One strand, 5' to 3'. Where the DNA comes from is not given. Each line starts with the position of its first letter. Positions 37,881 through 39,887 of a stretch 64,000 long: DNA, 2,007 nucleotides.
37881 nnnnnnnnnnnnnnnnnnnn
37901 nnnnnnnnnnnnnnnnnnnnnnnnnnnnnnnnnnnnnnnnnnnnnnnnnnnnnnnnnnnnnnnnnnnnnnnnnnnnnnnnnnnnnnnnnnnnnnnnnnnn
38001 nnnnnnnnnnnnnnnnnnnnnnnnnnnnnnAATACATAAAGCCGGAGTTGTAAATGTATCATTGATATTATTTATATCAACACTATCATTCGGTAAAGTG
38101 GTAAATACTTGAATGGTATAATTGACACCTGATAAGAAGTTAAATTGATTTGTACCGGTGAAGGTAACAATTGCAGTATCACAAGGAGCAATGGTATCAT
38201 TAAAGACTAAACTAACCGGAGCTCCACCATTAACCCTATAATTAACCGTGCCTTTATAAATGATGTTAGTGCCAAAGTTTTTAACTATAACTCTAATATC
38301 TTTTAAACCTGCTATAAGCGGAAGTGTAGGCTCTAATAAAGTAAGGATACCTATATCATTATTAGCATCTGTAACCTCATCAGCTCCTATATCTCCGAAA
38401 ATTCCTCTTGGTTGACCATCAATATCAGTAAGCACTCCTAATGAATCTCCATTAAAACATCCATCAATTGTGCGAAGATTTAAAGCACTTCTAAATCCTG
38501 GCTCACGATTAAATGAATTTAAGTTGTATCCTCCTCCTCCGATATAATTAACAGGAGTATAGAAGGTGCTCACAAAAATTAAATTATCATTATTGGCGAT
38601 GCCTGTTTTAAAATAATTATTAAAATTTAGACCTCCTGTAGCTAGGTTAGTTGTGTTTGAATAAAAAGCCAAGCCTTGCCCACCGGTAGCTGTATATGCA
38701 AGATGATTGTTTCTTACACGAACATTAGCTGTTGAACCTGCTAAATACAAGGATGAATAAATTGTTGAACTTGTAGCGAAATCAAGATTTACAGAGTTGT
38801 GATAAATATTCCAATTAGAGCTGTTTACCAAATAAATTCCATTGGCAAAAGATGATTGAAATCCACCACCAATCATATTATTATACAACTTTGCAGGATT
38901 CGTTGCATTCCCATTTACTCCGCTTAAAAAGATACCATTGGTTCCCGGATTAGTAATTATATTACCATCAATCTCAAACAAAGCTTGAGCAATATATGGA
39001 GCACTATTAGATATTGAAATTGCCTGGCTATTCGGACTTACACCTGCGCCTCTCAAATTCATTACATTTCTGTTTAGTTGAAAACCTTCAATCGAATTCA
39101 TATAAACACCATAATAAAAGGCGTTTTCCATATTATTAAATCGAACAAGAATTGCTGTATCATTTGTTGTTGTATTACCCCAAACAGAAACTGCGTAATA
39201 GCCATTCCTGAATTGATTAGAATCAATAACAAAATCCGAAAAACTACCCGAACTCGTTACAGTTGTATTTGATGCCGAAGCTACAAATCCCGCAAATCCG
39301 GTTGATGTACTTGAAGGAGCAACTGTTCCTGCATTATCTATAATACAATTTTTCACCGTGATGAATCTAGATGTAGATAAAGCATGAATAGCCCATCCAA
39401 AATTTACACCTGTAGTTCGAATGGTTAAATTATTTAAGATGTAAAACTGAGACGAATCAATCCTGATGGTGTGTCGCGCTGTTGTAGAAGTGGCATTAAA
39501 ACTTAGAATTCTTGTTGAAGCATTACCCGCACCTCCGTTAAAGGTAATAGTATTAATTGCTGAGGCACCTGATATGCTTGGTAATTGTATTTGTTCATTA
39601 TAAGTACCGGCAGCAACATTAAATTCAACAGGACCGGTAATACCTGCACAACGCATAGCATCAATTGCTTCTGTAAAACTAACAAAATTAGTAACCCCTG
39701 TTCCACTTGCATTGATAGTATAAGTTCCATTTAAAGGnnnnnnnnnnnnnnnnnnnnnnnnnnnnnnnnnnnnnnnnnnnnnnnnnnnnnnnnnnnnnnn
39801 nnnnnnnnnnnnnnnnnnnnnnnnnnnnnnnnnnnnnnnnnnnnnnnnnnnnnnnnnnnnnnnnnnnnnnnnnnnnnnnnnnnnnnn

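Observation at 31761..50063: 6,100-aa T9SS filament candidate: 9 beta-helix/CARDB units on a 9-Ig stalk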

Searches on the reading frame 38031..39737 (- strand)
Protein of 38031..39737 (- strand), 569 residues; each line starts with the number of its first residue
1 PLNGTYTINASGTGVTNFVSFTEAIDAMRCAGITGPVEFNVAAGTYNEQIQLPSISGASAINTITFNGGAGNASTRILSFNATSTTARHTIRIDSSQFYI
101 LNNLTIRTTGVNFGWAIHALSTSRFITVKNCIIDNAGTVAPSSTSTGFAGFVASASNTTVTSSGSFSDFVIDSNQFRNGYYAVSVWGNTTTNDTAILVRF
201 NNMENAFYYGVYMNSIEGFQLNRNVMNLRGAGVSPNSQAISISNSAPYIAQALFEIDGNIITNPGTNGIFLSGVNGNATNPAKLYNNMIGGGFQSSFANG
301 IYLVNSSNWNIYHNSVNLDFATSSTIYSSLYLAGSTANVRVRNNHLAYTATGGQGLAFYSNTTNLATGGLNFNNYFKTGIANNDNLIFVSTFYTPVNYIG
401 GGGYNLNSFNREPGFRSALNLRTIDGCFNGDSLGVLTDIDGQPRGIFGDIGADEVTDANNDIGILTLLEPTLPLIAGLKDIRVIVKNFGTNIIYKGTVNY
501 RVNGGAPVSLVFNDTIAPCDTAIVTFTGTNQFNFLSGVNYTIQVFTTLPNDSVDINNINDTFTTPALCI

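Call 10: find_homologous_proteins(query=window:38031-39737:-, max_evalue=0.00001)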
Query window:38031-39737:- (569 aa): 12 proteins with E <= 0.00001 among 8000 candidates.
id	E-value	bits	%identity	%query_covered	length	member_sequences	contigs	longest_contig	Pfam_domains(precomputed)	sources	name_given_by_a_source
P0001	2.4e-103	365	35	98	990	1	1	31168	-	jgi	jgi:hypothetical protein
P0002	2.4e-68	249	35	99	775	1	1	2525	-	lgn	-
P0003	1.6e-66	243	33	95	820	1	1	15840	PF13229.13,PF05048.20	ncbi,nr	ncbi:MAG: hypothetical protein KA293_02195, partial [Bacteroidia bacterium]|nr:hypothetical protein 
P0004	1.4e-51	194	32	90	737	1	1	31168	PF13229.13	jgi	jgi:hypothetical protein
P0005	1.1e-35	141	38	49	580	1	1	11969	PF20009.5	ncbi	ncbi:MAG: GEVED domain-containing protein, partial [Bacteroidota bacterium]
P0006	2.7e-34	137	31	40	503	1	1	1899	-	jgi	jgi:hypothetical protein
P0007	9.0e-22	96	26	80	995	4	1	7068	PF05048.20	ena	-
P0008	2.0e-21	94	32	51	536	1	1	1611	-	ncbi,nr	ncbi:MAG TPA: hypothetical protein VGO07_02590, partial [Candidatus Saccharimonadales bacterium]|nr:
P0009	1.2e-18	85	30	83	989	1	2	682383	PF13229.13,PF00801.27,PF00629.31,PF18962.8,PF18911.7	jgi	jgi:MAM domain, meprin/A5/mu/Secretion system C-terminal sorting domain/PKD domain/Right handed beta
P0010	1.9e-17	81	27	80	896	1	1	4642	PF00629.31,PF00041.28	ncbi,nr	ncbi:MAG: right-handed parallel beta-helix repeat-containing protein, partial [Schleiferiaceae bacte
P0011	1.6e-13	68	27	56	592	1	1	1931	PF13573.13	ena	-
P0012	5.5e-7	47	34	18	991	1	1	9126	PF18962.8,PF02018.24,PF07705.18,PF07675.19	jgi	jgi:sulfur carrier protein ThiS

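Call 21: predict_structure(alignment_id=A1)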
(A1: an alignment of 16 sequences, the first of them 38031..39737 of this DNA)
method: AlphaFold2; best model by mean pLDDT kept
length: 569 residues; sequences in the alignment: 16
mean_pLDDT: 90.4   pTM: 0.83
mean pLDDT of the five models: 90.4, 89.6, 89.2, 89.0, 88.7
residues with pLDDT >= 90: 374; 70-90: 180; 50-70: 15; < 50: 0
segments of 3 or more residues with pLDDT < 50: none
pLDDT, mean of each block of 10 residues (from residue 1): 94 88 95 97 95 96 96 93 90 97 97 94 96 91 91 94 93 96 90 85 96 94 93 93 84 91 96 90 96 93 95 96 95 93 95 92 75 89 85 88 83 84 78 89 81 80 86 84 88 93 93 87 93 89 92 78 77
secondary structure, 60 per line:
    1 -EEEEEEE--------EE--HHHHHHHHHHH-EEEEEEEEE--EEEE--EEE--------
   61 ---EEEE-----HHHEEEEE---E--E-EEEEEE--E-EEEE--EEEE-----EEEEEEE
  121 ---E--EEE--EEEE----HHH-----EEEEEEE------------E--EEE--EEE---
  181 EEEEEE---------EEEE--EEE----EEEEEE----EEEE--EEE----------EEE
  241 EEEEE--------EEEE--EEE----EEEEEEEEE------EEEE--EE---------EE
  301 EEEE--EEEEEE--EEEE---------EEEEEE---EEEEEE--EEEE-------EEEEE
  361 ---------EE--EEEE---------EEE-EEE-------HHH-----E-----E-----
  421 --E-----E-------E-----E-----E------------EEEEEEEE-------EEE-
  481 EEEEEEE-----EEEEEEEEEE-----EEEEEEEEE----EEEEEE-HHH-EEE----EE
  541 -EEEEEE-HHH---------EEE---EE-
elements in order: E2-8 H21-31 E33-41 E44-47 E50-52 E64-67 E76-80 E89-94 E99-102 E105-108 E114-120 E127-129 E132-135 E148-154 E170-172 E175-177 E181-186 E196-199 E202-204 E209-214 E219-222 E225-227 E238-245 E254-257 E260-262 E267-275 E282-285 E299-304 E307-312 E315-318 E328-333 E337-342 E345-348 E356-360 E374-377 E387-389 E391-393 E462-469 E477-479 E481-487 E493-502 E508-516 E521-526 E532-534 E542-547 E561-563

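Call 25: fold_search(model_id=the predicted structure, library=pdb)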
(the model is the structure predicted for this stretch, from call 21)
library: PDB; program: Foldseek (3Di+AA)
matches with E <= 10: 1351; with E <= 0.001: 26
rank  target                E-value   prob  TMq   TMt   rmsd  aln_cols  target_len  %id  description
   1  5gqc_D                2.3e-07  1.00  0.46  0.45   9.5       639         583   10  Crystal structure of lacto-N-biosidase LnbX from Bifidobacterium longum subsp. longum, ligand-free form (released 2017-04-19)
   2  7v6i_A                1.7e-06  1.00  0.42  0.40   9.2       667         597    9  Crystal structure of lacto-N-biosidase BsaX from Bifidobacterium saguini, lacto-N-biose complex (released 2022-02-09)
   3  5gqc_A                4.1e-06  1.00  0.44  0.43  11.0       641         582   12  Crystal structure of lacto-N-biosidase LnbX from Bifidobacterium longum subsp. longum, ligand-free form (released 2017-04-19)
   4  6w4q_E                4.3e-05  1.00  0.33  0.27  14.3       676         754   10  Crystal structure of full-length tailspike protein 2 (TSP2, ORF211) ) from Escherichia coli O157:H7 bacteriophage CAB1 (released 2021-01-20)
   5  6w4q_A                6.7e-05  1.00  0.31  0.24  17.5       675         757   12  Crystal structure of full-length tailspike protein 2 (TSP2, ORF211) ) from Escherichia coli O157:H7 bacteriophage CAB1 (released 2021-01-20)
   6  6kqs_A                1.6e-04  1.00  0.36  0.34   9.4       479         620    8  Crystal Structure of GH136 lacto-N-biosidase from Eubacterium ramulus - selenomethionine derivative (released 2020-06-10)
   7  6w4q_C                1.6e-04  1.00  0.30  0.24  14.8       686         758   10  Crystal structure of full-length tailspike protein 2 (TSP2, ORF211) ) from Escherichia coli O157:H7 bacteriophage CAB1 (released 2021-01-20)
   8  5c1c                  1.7e-04  1.00  0.25  0.42  14.8       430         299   10  Crystal Structure of the Pectin Methylesterase from Aspergillus niger in Deglycosylated Form (released 2015-07-01)
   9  6w4q_B                1.7e-04  1.00  0.31  0.24  14.6       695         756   12  Crystal structure of full-length tailspike protein 2 (TSP2, ORF211) ) from Escherichia coli O157:H7 bacteriophage CAB1 (released 2021-01-20)
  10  5w6p_D                2.1e-04  1.00  0.30  0.26  14.9       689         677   10  Crystal structure of Bacteriophage CBA120 tailspike protein 2 enzymatically active domain (TSP2dN, orf211) (released 2018-10-24)
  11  5w6p_A                2.3e-04  1.00  0.30  0.26  15.4       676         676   11  Crystal structure of Bacteriophage CBA120 tailspike protein 2 enzymatically active domain (TSP2dN, orf211) (released 2018-10-24)
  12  7w1c_A                3.4e-04  1.00  0.32  0.29  16.2       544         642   13  Crystal structure of Klebsiella pneumoniae K1 capsule-specific polysaccharide lyase in a P1 crystal form (released 2022-05-18)
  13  8tne_C                4.3e-04  1.00  0.24  0.38  10.7       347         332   12  Crystal structure of bacterial pectin methylesterase Pme8A from rumen Butyrivibrio (released 2023-08-16)
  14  6w4q_D                4.5e-04  0.98  0.27  0.22  16.1       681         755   10  Crystal structure of full-length tailspike protein 2 (TSP2, ORF211) ) from Escherichia coli O157:H7 bacteriophage CAB1 (released 2021-01-20)
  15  7o7a_A                5.1e-04  1.00  0.25  0.32  13.5       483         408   10  Structure of the PL6 family alginate lyase Pedsa0632 from Pseudopedobacter saltans (released 2021-07-28)
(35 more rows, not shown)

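Call 33: find_related_loci(query=window:38031-39737:-, collection=genome_contigs, flank=10000)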
Query window:38031-39737:- (569 aa) in genome_contigs; peptide patterns used: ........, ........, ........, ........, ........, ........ (x = any residue, [..] = any of these).
65 stretches matched a pattern; 6 encode a relative of the query (tblastn E <= 1e-3); 6 distinct loci.
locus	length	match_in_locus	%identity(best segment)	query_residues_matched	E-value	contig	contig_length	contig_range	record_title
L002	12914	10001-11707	57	1-569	0e+0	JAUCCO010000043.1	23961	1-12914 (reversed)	MAG: Bacteroidia bacterium isolate R4x_41d_il_Bin1.24 NODE_1000_length_23961_cov_5.337949, whole genome shotgun sequence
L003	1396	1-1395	54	53-520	1e-178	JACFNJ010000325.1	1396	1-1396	MAG: Bacteroidia bacterium isolate BROCD021 NODE_33376_length_1396_cov_3.187174, whole genome shotgun sequence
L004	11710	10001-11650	36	4-561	8e-76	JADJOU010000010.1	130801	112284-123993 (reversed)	MAG: Bacteroidetes bacterium isolate Fred_18-Q3-R57-64_BATAC.17 tig00014690-10-1303010, whole genome shotgun sequence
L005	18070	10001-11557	31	2-564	4e-47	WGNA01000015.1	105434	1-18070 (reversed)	MAG: Bacteroidetes bacterium isolate RI_134 c_000000079136, whole genome shotgun sequence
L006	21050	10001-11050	33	2-344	2e-30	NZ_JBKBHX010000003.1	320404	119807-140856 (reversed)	MAG: Thermaurantimonas sp. isolate 21I_069.bin.34 NODE_3_length_320404_cov_28.754220, whole genome shotgun sequence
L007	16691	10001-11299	30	2-422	6e-32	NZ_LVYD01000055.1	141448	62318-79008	Niastella vici strain DJ57 contig27, whole genome shotgun sequence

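Call 34: find_encoding_contigs(protein=P0001, flank=10000, max_places=3)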
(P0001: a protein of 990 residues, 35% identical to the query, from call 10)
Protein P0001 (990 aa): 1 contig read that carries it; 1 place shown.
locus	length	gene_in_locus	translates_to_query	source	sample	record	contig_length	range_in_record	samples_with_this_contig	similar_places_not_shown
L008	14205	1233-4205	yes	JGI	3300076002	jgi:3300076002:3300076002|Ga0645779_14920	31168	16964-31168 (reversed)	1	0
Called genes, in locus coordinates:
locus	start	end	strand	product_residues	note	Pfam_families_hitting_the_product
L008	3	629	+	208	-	?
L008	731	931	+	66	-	-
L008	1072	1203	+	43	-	-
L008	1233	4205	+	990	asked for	-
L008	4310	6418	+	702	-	-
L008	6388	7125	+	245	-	-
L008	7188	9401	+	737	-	PF13229:Beta_helix (weak)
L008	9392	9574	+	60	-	-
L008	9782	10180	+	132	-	-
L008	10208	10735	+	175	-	-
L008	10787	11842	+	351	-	-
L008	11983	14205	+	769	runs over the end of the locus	-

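Call 40: search_solved_structures(query=A2, max_evalue=1, show_alignments=3)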
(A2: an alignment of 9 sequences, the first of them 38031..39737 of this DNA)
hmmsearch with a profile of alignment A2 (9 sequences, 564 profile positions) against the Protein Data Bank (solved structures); distinct sequences matched with E-value up to 1: 11.
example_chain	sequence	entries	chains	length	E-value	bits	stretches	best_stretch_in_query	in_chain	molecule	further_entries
2kl6_A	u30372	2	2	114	0.078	14.7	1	475-559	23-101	Uncharacterized protein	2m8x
3idu_A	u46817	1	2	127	0.11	14.2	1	475-559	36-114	Uncharacterized protein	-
7mwx_D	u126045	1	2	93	0.37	12.4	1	476-531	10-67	CD81 protein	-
7mws_A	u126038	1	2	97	0.4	12.3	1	476-531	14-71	CD81 protein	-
1g8q_A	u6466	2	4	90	0.49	12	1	476-531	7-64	CD81 ANTIGEN, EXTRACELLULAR DOMAIN | CD81 antigen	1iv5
3x0e_A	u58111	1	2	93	0.5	12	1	476-531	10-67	CD81 antigen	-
5dfw_A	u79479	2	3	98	0.58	11.8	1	476-531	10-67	CD81 antigen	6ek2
6u9s_C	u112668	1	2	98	0.59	11.8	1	476-531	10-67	CD81 antigen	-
5dfv_A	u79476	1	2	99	0.6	11.7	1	476-531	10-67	CD81 antigen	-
6ejg_A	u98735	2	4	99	0.6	11.7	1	476-531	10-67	CD81 antigen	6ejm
5m2c_A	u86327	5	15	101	0.63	11.7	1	476-531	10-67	CD81 antigen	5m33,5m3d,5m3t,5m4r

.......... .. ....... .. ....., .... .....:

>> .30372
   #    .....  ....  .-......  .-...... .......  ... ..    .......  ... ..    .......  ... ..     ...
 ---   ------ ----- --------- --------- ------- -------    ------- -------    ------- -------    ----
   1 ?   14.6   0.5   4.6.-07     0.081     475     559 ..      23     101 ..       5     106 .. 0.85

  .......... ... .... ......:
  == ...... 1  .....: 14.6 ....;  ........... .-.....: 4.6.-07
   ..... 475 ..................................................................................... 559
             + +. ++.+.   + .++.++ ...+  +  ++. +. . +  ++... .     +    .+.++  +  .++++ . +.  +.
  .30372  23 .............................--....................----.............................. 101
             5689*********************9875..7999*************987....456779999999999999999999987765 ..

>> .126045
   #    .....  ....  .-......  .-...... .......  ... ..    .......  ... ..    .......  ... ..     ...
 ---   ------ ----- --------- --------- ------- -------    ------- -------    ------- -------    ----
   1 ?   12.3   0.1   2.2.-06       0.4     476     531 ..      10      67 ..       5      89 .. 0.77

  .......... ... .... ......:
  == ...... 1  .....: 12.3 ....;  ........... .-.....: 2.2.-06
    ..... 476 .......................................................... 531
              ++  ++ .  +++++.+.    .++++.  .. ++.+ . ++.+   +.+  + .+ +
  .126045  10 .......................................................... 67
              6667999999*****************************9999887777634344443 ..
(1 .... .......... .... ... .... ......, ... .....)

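Call 41: search_protein_families(library=pfam, proteins=[L006:5660-13201:+, L007:2345-14620:+], max_evalue=0.001)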
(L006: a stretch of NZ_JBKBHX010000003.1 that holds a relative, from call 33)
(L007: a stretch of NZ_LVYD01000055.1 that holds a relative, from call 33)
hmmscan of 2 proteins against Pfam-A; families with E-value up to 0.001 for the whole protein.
L006:5660-13201:+ (2514 aa): 5 families
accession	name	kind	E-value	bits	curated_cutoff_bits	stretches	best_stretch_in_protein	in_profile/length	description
PF20009.4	GEVED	-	3.2e-17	63.5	24.4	1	110-185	2-78/78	GEVED domain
PF19081.6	Ig_7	-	4.2e-11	43.4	27.3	1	2120-2183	1-65/84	Ig-like domain CHU_C associated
PF18962.6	Por_Secre_tail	-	5.2e-11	43.1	27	1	2437-2512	1-75/75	Secretion system C-terminal sorting domain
PF18911.6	PKD_4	-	2.5e-08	34.3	27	1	2348-2424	3-85/85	PKD domain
PF11589.14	DUF3244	-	0.00034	21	25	0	2446-2503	31-87/96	Domain of unknown function (DUF3244)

L007:2345-14620:+ (4092 aa): 7 families
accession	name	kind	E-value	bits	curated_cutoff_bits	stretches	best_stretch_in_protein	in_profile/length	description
PF17517.7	IgGFc_binding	-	2.4e-54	185.1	25.6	1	3292-3614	2-297/297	IgGFc binding protein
PF19081.6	Ig_7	-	4.3e-19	69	27.3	1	3835-3913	4-82/84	Ig-like domain CHU_C associated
PF13585.12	CHU_C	-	2.2e-18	66.6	27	1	4006-4089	2-85/86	CHU_C Type IX secretion signal domain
PF13229.12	Beta_helix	-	7.2e-15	55.4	25.9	1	463-616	23-143/158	Right handed beta helix region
PF18911.6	PKD_4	-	8.4e-13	48.6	27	1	3750-3827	3-79/85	PKD domain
PF00629.30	MAM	-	4e-08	33.7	26.4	0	1177-1322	11-154/158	MAM domain, meprin/A5/mu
PF05048.19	NosD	-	5.9e-05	23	23.6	1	473-635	39-169/212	Periplasmic copper-binding protein (NosD)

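Call 43: search_protein_families(library=ncbifam, proteins=[window:38031-39737:-, L007:2345-14620:+, L006:5660-13201:+], max_evalue=0.01)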
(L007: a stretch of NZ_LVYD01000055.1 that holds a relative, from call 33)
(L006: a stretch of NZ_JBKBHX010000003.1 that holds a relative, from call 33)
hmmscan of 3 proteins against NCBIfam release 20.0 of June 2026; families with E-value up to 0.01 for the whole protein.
window:38031-39737:- (569 aa): 0 families

L007:2345-14620:+ (4092 aa): 2 families
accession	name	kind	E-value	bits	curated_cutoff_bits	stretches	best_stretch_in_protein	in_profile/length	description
TIGR04131.1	Bac_Flav_CTERM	domain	1.4e-14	54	35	1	4007-4091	3-84/85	T9SS type B sorting domain-containing protein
NF041518.1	choice_anch_Q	domain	9.1e-10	38.6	25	0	1857-1885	27-57/58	choice-of-anchor Q domain-containing protein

L006:5660-13201:+ (2514 aa): 1 family
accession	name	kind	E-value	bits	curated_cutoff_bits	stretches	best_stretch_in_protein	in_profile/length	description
TIGR04183.1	Por_Secre_tail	domain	1.7e-09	37.5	23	1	2437-2512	1-71/72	T9SS type A sorting domain-containing protein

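Call 53: search_protein_representatives(alignment_id=A2)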
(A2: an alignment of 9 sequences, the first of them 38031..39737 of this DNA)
Query: 9 sequences, 564 profile positions. Proteins with E-value up to 0.001 (for the whole library): 13124; up to 1e-10: 8885; up to 1e-30: 4823. The best 150 are listed.
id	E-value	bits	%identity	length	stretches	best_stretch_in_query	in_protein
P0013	0.0e+00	6443.1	-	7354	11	1-563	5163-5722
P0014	0.0e+00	5531.2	-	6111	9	2-563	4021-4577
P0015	0.0e+00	4215.6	-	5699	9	2-562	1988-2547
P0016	0.0e+00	4045.0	-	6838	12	1-561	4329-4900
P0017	0.0e+00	3925.0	-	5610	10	2-563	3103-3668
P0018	0.0e+00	3787.4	-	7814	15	2-563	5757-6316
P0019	0.0e+00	2857.0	-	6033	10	1-559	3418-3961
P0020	0.0e+00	2835.5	-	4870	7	2-562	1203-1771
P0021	0.0e+00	2669.4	-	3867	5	2-564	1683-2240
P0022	0.0e+00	2573.1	-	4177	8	2-563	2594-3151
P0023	0.0e+00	2407.8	-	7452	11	1-561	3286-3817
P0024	0.0e+00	2358.3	-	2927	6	1-560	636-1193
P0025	0.0e+00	2334.6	-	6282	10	1-563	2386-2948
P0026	0.0e+00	2318.4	-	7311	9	1-559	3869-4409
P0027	0.0e+00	2026.0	-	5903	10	2-560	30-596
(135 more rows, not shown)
